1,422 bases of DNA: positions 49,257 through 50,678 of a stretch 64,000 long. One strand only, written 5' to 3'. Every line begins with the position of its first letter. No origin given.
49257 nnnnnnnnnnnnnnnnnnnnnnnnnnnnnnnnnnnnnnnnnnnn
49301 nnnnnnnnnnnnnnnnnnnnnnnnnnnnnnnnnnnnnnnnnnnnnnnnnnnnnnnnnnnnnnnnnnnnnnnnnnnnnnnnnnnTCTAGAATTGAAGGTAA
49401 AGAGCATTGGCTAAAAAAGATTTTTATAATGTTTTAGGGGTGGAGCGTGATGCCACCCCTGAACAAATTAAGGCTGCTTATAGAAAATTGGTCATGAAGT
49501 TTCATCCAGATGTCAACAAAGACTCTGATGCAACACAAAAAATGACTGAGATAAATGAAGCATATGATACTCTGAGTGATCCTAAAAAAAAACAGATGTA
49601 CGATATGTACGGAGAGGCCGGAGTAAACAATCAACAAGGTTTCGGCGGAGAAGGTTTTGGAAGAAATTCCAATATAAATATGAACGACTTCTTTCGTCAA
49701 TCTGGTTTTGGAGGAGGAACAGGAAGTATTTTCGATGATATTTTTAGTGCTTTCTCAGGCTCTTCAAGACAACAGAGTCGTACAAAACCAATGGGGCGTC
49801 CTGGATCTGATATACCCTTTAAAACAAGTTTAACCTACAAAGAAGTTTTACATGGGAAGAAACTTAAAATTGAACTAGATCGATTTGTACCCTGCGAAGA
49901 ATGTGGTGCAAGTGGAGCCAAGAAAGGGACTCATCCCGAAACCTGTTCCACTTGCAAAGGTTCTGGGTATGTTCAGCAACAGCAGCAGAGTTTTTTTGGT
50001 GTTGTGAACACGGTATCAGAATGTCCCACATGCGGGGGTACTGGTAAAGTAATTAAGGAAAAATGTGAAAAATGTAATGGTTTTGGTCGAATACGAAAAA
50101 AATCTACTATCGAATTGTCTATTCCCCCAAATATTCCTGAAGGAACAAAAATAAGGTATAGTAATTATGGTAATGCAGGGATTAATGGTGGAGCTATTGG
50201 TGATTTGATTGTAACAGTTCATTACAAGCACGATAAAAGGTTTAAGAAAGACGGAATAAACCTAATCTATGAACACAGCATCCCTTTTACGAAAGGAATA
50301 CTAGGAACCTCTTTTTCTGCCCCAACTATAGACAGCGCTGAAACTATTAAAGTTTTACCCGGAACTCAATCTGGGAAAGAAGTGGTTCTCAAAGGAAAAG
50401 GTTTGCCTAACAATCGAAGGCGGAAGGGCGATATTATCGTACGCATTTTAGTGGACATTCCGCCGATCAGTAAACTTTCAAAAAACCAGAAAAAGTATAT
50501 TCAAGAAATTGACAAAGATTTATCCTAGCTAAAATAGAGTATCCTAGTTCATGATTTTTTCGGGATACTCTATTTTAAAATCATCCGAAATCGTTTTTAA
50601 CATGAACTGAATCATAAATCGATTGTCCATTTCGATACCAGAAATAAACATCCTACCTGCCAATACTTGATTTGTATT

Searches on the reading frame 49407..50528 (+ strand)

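Call 25: search_protein_families(library=pfam, proteins=[window:49407-50528:+], max_evalue=0.00001)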
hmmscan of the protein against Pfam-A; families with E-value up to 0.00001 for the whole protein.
window:49407-50528:+ (373 aa): 3 families
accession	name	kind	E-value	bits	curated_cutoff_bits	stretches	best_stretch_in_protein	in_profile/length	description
PF01556.23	DnaJ_C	-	2.2e-35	122.3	26.6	1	139-352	4-152/152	DnaJ C terminal domain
PF00226.36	DnaJ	-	6.7e-25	87.4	27.8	1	5-66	1-63/63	DnaJ domain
PF00684.25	DnaJ_CXXCXGXG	-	3.7e-17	62.8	32.7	1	163-225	1-63/65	DnaJ central domain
